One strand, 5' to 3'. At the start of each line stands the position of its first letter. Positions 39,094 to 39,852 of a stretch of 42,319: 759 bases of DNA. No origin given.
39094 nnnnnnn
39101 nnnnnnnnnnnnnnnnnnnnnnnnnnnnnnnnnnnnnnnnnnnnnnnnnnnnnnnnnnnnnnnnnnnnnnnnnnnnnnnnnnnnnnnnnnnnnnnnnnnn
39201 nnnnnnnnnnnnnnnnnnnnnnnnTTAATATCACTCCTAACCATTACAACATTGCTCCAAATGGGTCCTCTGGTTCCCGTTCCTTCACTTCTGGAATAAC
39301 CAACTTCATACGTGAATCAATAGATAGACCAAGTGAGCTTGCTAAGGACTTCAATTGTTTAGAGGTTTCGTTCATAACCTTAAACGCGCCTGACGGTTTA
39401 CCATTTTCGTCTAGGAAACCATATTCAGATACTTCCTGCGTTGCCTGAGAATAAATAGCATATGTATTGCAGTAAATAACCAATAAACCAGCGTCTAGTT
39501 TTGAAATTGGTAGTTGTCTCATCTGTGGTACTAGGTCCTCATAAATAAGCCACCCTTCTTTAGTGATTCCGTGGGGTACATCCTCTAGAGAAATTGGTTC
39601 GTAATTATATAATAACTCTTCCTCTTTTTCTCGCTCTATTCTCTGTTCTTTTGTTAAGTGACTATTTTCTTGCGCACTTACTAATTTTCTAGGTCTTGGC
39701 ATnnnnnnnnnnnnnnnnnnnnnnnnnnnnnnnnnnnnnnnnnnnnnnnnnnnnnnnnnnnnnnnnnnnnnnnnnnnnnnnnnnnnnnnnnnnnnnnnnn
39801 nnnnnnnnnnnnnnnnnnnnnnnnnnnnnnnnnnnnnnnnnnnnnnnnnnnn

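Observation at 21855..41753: Late strand is cut into insulated units by recurrent terminator-then-extended -10 promoter modules (TGnTATAAT)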

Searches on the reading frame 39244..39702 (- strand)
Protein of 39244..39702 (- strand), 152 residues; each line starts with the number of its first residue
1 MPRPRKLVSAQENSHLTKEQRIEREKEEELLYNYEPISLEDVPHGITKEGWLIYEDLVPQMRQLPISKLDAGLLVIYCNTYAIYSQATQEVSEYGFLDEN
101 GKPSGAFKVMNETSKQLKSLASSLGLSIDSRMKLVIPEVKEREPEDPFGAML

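Call 8: search_protein_families(library=phrogs, proteins=[window:39244-39702:-])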
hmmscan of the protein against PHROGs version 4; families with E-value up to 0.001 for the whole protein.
window:39244-39702:- (152 aa): 2 families
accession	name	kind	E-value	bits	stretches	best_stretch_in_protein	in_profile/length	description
phrog_83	-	head and packaging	3.1e-35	122.8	1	1-152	42-199/246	terminase small subunit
phrog_361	-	head and packaging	0.00023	22.3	0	73-146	31-118/129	terminase small subunit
